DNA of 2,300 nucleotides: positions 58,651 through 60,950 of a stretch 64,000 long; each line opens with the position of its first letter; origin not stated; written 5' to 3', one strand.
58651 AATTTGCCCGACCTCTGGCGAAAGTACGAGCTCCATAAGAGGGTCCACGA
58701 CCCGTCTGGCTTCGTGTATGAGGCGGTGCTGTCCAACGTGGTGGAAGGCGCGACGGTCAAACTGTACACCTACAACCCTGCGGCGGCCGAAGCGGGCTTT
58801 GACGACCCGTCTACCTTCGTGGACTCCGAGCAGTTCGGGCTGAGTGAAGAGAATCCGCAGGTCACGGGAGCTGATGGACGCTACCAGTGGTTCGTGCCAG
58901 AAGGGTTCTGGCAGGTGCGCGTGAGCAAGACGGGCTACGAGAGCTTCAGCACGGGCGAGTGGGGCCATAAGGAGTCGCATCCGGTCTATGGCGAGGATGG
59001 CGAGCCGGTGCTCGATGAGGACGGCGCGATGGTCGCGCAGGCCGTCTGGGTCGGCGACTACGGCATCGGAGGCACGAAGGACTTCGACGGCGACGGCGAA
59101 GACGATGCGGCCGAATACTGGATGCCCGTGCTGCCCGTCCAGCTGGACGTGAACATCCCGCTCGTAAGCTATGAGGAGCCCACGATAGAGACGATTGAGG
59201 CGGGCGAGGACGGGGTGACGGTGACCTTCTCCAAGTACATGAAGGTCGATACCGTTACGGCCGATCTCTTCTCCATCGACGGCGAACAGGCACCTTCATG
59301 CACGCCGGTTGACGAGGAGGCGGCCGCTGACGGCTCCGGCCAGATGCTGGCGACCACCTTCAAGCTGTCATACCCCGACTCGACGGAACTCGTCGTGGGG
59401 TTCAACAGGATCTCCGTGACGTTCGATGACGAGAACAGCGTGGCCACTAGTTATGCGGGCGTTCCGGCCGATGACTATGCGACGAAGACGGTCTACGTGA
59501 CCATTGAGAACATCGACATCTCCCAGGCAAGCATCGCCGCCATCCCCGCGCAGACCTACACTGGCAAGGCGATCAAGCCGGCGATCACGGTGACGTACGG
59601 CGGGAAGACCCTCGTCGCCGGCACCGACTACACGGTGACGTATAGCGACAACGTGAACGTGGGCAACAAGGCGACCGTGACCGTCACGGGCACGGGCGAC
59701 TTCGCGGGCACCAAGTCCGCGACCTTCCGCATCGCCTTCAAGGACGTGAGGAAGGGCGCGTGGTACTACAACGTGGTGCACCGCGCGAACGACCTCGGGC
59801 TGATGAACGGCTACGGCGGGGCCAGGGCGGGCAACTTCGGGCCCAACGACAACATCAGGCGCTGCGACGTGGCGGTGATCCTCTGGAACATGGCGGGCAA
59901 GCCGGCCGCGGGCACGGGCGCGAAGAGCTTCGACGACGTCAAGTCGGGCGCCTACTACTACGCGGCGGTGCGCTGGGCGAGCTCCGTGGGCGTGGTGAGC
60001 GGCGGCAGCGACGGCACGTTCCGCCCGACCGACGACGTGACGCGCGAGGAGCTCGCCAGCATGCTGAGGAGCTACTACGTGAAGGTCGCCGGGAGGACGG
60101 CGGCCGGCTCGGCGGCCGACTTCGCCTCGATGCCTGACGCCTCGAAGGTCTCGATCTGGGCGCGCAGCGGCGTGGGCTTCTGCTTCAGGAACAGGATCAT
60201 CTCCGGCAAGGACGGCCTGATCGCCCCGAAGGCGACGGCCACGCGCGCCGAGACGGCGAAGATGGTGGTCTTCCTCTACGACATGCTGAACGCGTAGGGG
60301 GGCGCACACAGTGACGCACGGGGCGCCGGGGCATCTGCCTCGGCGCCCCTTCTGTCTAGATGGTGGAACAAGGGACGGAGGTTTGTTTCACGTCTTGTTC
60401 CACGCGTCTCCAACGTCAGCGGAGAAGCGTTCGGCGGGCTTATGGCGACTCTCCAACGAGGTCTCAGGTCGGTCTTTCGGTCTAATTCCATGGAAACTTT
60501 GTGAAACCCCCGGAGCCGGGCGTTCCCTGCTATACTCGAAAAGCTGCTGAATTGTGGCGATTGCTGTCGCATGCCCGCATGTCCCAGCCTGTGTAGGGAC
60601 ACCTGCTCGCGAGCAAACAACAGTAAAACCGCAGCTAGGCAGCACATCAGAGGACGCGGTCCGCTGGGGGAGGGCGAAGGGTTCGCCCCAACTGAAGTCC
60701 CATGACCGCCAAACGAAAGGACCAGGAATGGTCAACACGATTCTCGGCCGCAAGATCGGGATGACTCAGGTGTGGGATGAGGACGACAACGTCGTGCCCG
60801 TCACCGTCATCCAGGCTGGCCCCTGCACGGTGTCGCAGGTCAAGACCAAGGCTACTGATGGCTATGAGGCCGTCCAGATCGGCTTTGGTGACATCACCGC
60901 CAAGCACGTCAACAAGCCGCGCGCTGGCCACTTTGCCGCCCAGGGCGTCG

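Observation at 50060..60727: S10 operon split after rpsJ by a 10.7-kb insert: membrane LuxR regulator plus a 2802-aa SLH-anchored protein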

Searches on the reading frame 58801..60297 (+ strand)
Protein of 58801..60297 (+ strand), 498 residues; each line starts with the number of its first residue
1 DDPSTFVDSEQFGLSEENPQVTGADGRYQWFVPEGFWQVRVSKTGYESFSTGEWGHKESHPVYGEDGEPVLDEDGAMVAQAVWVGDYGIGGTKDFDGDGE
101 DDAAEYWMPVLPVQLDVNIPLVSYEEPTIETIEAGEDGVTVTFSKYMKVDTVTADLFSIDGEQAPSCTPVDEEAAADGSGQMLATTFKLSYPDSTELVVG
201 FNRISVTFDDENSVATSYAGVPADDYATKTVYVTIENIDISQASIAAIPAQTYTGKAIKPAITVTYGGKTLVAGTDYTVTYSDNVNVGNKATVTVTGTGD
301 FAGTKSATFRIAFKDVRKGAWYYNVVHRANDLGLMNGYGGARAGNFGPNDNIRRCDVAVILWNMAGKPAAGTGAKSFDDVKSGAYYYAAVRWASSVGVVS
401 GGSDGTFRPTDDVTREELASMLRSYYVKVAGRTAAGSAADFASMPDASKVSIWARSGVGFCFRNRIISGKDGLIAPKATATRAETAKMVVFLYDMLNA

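Call 56: search_protein_families(library=pfam, proteins=[window:58801-60297:+], max_evalue=0.1)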
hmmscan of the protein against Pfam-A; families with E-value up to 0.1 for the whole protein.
window:58801-60297:+ (498 aa): 2 families
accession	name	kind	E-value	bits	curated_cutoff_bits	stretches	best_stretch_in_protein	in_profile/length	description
PF00395.25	SLH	-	3.4e-28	97.8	20.8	3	376-419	1-44/44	S-layer homology domain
PF20623.4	Sgo0707_N2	-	0.025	14.5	27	1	262-314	58-105/141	Sgo0707 N2 domain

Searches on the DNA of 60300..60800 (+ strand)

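Call 19: search_rna_families(source=window, start=60300, end=60800, threshold=evalue, max_evalue=10, show_alignments=2)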
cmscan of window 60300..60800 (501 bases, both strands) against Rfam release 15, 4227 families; matches with E-value up to 10: 5.
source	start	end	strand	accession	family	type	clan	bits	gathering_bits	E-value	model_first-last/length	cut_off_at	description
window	60300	60353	+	RF02985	ftsZ-DE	Gene; sRNA;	-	20.6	72.2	0.14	13-69/69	5'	ftsZ-DE RNA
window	60319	60350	+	RF03964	mir-H1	Gene; miRNA;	-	16.3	97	7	1-85/85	no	mir-H1 microRNA precursor family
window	60363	60403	+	RF00991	mir-599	Gene; miRNA;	-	15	94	3.6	25-64/88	no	mir-599 microRNA precursor family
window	60300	60354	+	RF02346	ar35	Gene; sRNA;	-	14.6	45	2.3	88-144/144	5'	Alphaproteobacterial sRNA ar35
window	60300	60429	-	RF01758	sucA-II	Cis-reg;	-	12.2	70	2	1-199/217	3'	sucA-II RNA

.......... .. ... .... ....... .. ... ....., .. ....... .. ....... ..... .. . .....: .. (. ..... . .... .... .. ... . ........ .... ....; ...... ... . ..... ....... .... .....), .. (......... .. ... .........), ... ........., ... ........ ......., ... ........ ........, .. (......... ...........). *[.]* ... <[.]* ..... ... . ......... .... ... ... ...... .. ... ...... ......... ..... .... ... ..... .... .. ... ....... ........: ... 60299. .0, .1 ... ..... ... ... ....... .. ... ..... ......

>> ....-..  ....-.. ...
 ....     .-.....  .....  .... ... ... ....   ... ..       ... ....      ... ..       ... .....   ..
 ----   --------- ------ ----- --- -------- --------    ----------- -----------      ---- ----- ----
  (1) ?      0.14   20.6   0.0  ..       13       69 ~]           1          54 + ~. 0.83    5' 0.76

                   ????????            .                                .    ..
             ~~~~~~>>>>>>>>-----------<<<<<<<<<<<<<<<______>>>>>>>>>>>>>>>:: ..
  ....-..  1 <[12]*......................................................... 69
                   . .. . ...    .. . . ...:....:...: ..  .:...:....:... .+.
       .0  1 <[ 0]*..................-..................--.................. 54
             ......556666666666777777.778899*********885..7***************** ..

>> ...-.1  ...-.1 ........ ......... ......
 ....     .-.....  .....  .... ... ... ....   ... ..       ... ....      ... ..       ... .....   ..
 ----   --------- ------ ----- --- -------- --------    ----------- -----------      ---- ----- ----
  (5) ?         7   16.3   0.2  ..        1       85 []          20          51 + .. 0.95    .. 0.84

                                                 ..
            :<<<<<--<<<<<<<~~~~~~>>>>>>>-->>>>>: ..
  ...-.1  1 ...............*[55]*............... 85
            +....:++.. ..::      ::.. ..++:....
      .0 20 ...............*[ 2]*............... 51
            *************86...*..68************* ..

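Call 32: build_rna_model(alignment_id=A2, structure=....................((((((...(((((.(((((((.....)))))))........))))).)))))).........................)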
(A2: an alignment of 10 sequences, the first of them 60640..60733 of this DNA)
Model R1 built from alignment A2 (10 sequences, 99 columns); structure: as given.
model positions 93; base pairs 18; branch points 0; effective number of sequences 2.17; information 0.614 bits per position. Calibrated on 0.2 Mb of random sequence (short: E-values are rough).
structure used (alignment columns):
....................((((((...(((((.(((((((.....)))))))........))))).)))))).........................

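Call 34: search_with_rna_model(model_id=R1, sources=[window, L021, L022, L023, L024, L025, L026, L027, L028, L029, L030, L031, L032, L033, L034, L035, L036, L037, L038, L039, L040, L041, L042, L043, L044, L045, L046, L047, L048, L049, L050, L051, L052, L053, L054, L055, L056, L057, L058, L059, L060, L061, L062, L063, L064, L065, L066, L067, L068, L069, L070, L071, L072, L073, L074, L075, L076, L077, L078, L079, L080, L081, L082, L083, L084, L085, L086, L087, L088, L089, L090, L091, L092, L093, L094, L095, L096, L097, L098, L099, L100], max_evalue=1)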
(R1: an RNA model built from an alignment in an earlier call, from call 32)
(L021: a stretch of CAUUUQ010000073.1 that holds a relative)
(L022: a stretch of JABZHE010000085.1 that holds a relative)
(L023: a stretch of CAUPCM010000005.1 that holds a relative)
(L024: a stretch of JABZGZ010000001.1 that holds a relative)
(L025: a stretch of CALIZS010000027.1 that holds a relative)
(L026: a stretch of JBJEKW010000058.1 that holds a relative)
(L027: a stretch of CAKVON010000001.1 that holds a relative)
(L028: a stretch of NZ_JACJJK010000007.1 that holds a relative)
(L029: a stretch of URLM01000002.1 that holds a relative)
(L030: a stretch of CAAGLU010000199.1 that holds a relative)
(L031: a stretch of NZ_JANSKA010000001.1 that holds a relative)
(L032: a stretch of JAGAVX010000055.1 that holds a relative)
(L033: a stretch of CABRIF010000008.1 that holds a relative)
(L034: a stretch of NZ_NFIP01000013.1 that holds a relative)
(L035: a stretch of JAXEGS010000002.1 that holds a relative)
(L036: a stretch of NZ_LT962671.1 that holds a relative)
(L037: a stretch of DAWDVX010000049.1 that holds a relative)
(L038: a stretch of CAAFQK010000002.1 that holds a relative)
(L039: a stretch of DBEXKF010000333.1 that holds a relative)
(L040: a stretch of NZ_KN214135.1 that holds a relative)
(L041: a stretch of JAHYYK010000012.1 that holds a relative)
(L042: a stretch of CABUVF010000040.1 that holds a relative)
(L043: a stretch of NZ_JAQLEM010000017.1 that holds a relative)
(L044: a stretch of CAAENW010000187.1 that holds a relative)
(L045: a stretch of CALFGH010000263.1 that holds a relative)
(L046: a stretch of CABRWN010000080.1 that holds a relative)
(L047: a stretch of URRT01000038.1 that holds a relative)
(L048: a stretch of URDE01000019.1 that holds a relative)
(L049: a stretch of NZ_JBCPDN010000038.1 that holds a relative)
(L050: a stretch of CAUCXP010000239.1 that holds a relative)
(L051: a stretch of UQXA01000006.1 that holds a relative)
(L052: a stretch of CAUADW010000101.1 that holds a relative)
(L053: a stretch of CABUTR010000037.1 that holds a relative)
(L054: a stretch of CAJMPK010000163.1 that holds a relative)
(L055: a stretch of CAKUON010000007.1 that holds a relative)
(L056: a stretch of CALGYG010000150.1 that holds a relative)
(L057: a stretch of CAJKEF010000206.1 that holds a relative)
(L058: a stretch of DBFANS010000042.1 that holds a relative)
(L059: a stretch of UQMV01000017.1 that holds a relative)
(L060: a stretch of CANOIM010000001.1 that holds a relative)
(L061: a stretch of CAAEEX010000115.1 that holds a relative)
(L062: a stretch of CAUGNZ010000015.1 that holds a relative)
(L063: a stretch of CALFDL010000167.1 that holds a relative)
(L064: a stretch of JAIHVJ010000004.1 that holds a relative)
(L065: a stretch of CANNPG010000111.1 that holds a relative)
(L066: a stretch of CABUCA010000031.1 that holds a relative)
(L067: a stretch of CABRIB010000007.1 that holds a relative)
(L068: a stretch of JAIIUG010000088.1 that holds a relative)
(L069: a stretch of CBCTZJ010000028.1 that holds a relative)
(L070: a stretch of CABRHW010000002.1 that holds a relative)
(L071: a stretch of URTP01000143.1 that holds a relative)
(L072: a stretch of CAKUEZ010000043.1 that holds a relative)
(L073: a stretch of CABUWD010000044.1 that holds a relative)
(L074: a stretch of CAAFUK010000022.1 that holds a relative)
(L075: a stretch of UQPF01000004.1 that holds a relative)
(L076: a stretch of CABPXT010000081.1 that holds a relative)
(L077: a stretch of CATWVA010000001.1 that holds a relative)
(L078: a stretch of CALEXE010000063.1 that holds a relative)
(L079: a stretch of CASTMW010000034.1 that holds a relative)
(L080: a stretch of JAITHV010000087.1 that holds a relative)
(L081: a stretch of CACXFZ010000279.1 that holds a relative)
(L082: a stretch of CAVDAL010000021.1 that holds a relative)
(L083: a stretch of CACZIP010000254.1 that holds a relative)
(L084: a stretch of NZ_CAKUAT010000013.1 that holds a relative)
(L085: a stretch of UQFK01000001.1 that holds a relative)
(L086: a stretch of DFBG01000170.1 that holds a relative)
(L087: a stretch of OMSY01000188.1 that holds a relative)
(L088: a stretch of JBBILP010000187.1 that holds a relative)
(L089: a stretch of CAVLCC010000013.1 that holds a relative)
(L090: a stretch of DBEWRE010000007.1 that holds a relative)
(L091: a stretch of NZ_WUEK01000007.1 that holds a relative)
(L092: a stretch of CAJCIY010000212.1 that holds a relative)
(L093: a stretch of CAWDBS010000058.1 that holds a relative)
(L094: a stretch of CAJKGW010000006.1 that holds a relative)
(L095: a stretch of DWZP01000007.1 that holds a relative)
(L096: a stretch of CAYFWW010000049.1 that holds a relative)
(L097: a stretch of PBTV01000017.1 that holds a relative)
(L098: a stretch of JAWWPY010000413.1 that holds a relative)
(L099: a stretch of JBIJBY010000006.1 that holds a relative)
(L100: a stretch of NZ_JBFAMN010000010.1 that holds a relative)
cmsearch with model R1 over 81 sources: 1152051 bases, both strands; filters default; matches with E-value up to 1: 16.
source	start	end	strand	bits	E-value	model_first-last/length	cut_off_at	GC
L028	14744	14836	+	100.4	5.9e-22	1-93/93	no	0.66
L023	6208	6300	+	97.3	3.4e-21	1-93/93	no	0.55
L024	11467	11559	+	97.3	3.4e-21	1-93/93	no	0.55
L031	11296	11386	+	96.4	5.9e-21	1-93/93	no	0.64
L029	11294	11384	+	95.2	1.2e-20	1-93/93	no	0.65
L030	11328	11418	+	95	1.3e-20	1-93/93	no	0.64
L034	9650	9743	+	86.8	1.6e-18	1-93/93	no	0.61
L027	10619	10709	+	86.4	2e-18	1-93/93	no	0.62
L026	4090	4181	+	82.9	1.5e-17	1-93/93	no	0.58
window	60638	60733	+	80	7.9e-17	1-93/93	no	0.64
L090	12732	12825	+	77.5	3.5e-16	1-93/93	no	0.56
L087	1041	1132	+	65.4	3.8e-13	1-93/93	no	0.65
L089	10399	10492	+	41.2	5.2e-07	1-93/93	no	0.49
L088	472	563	+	40.7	6.8e-07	1-93/93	no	0.67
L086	406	499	+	34.1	3.1e-05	1-93/93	no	0.6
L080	3984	4095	+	17.5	0.48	1-93/93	no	0.6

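Call 35: search_with_rna_model(model_id=R1, sources=[window, L106, L219, L028, L023, L029, L031, L207, L030, L184, L134, L185, L110, L123, L154, L164, L026, L027, L119, L177, L163, L128, L109, L199, L145, L167, L175, L150, L158, L034, L102, L133, L203, L149, L090, L183, L087, L124, L192, L136, L211, L135, L126, L160, L121, L146, L086, L088, L089, L080], max_evalue=0.01, make_alignment=true)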
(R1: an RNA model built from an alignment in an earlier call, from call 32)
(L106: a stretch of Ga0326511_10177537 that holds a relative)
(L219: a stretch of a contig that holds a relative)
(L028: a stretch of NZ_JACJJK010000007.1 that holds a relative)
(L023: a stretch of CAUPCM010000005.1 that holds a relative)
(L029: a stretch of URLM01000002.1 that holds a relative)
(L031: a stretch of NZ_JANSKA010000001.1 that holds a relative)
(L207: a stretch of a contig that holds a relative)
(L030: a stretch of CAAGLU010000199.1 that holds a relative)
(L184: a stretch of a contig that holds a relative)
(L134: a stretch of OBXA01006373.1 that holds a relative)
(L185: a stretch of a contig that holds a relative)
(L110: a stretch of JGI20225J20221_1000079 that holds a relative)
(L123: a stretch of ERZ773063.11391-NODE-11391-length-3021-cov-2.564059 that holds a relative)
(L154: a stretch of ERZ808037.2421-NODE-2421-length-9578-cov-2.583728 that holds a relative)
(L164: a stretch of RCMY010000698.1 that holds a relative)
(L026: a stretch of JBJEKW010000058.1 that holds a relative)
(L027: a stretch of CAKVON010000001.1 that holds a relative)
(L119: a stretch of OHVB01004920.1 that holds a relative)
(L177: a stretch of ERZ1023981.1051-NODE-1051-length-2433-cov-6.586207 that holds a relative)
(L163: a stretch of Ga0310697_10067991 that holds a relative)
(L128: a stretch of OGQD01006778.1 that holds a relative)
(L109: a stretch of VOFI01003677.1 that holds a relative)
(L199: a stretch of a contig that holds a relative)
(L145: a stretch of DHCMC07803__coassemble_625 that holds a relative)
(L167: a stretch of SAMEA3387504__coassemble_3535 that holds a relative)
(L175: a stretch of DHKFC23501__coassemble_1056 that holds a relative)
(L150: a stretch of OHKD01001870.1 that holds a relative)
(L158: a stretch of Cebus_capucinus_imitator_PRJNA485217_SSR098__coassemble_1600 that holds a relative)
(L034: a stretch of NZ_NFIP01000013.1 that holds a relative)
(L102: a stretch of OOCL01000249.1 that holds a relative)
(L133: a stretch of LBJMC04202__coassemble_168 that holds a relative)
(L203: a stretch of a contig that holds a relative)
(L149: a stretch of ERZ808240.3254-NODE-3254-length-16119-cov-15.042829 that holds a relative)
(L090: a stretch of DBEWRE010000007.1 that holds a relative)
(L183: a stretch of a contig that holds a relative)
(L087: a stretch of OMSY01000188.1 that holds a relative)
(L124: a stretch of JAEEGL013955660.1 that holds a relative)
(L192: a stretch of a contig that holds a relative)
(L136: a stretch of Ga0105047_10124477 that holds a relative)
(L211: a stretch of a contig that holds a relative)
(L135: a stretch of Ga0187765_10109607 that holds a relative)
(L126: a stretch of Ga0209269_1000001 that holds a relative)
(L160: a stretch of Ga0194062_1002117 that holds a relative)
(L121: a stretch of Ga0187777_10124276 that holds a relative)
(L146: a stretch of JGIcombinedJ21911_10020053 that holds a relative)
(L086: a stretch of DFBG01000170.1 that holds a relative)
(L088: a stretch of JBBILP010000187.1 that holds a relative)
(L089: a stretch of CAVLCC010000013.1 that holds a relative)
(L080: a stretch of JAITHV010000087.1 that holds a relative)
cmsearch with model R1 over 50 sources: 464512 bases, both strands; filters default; matches with E-value up to 0.01: 50.
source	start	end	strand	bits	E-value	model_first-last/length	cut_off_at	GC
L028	14744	14836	+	100.4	2.4e-22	1-93/93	no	0.66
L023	6208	6300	+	97.3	1.4e-21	1-93/93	no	0.55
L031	11296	11386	+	96.4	2.4e-21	1-93/93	no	0.64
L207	2176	2268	-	95.7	3.5e-21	1-93/93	no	0.66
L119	1068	1160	+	95.4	4.2e-21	1-93/93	no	0.61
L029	11294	11384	+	95.2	4.8e-21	1-93/93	no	0.65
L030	11328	11418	+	95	5.3e-21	1-93/93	no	0.64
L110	1984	2078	+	89.7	1.2e-19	1-93/93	no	0.59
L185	882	974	+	87.8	3.4e-19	1-93/93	no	0.6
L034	9650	9743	+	86.8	6.3e-19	1-93/93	no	0.61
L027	10619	10709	+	86.4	7.9e-19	1-93/93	no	0.62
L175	3794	3887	+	86.4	8e-19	1-93/93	no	0.6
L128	1419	1509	+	86.2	8.7e-19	1-93/93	no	0.56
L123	352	445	+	84.1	3.1e-18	1-93/93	no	0.55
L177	1829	1920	-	83.7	3.9e-18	1-93/93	no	0.59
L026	4090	4181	+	82.9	6.1e-18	1-93/93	no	0.58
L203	2255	2347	+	82.8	6.4e-18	1-93/93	no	0.65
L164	6776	6869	-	82.7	6.8e-18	1-93/93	no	0.62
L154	6934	7026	+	82.5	7.7e-18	1-93/93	no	0.61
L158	1161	1254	-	80.6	2.4e-17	1-93/93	no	0.64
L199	1989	2082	-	78.8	6.7e-17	1-93/93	no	0.6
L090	12732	12825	+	77.5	1.4e-16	1-93/93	no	0.56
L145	3351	3444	-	76.5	2.4e-16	1-93/93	no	0.57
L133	2833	2924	+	75.7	3.9e-16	1-93/93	no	0.62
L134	93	186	-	74.1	1e-15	1-93/93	no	0.53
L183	8587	8680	-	73.8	1.2e-15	1-93/93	no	0.55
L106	1481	1577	-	72.5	2.6e-15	1-93/93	no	0.61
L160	506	599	+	70.2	9.6e-15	1-93/93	no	0.65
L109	4856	4947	-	69.8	1.2e-14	1-93/93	no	0.61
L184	6754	6848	+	69.6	1.4e-14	1-93/93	no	0.63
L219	10677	10771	-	69.5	1.5e-14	1-93/93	no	0.6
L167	2172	2264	+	69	1.9e-14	1-93/93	no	0.58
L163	306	398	+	67.1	5.9e-14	1-93/93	no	0.67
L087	1041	1132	+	65.4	1.5e-13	1-93/93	no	0.65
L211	1014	1110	+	59.8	4.1e-12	1-93/93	no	0.66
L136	2185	2279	-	57.7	1.4e-11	1-93/93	no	0.61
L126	3461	3552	+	56.3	3.2e-11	1-93/93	no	0.63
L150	4467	4562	-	55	6.6e-11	1-93/93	no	0.56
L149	3714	3809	-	52.5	2.9e-10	1-93/93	no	0.56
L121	983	1079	+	52.4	3.1e-10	1-93/93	no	0.64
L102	310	405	+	51.9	4.1e-10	1-93/93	no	0.55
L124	681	771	-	48.1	3.7e-09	1-93/93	no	0.57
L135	634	730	-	47.8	4.5e-09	1-93/93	no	0.63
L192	127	222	+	43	7.4e-08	1-93/93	no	0.61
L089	10399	10492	+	41.2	2.1e-07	1-93/93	no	0.49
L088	472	563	+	40.7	2.8e-07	1-93/93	no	0.67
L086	406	499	+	34.1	1.3e-05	1-93/93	no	0.6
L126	8340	8418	+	29.7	0.00017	1-93/93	no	0.61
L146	911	1009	-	22.7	0.0098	1-93/93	no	0.67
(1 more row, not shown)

Alignment A4: 50 matches aligned to the model, 144 columns, each read 5' to 3' on its own strand. Consensus structure (alignment columns), stored with it:
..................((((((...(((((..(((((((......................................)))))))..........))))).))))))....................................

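Call 86: search_rna_families(sources=[L121, L124, L135, L192, L211, L102, L119, L177], threshold=evalue, max_evalue=1)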
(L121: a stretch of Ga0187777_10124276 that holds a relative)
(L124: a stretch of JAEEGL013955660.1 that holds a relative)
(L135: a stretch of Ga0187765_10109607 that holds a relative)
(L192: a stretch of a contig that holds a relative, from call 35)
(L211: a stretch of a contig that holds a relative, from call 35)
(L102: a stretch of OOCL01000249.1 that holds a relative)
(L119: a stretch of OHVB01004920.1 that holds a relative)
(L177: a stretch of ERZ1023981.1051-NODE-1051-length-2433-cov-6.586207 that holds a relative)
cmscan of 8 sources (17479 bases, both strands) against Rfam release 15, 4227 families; matches with E-value up to 1: 1.
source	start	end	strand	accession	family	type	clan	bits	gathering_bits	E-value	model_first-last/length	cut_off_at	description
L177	216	278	+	RF01762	whalefall-1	Gene; sRNA;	-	24.2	37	0.017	1-56/56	no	Whalefall-1 RNA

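Call 90: search_with_rna_model(model_id=R1, source=window, filters=off, max_evalue=10, show_alignments=1)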
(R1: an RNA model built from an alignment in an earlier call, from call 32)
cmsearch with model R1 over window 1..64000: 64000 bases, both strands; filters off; matches with E-value up to 10: 7.
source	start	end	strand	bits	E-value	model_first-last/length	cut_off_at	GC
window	60638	60733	+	80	4.5e-18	1-93/93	no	0.64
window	34799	34827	+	10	2.2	31-59/93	no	0.79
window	58602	58695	-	8.1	6.6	1-93/93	no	0.56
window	21687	21741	+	8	6.6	1-93/93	no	0.58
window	12025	12048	-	7.9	7.2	34-57/93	no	0.79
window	62385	62455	+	7.7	7.9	1-93/93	no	0.59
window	13736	13778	-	7.4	9.8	1-93/93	no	0.58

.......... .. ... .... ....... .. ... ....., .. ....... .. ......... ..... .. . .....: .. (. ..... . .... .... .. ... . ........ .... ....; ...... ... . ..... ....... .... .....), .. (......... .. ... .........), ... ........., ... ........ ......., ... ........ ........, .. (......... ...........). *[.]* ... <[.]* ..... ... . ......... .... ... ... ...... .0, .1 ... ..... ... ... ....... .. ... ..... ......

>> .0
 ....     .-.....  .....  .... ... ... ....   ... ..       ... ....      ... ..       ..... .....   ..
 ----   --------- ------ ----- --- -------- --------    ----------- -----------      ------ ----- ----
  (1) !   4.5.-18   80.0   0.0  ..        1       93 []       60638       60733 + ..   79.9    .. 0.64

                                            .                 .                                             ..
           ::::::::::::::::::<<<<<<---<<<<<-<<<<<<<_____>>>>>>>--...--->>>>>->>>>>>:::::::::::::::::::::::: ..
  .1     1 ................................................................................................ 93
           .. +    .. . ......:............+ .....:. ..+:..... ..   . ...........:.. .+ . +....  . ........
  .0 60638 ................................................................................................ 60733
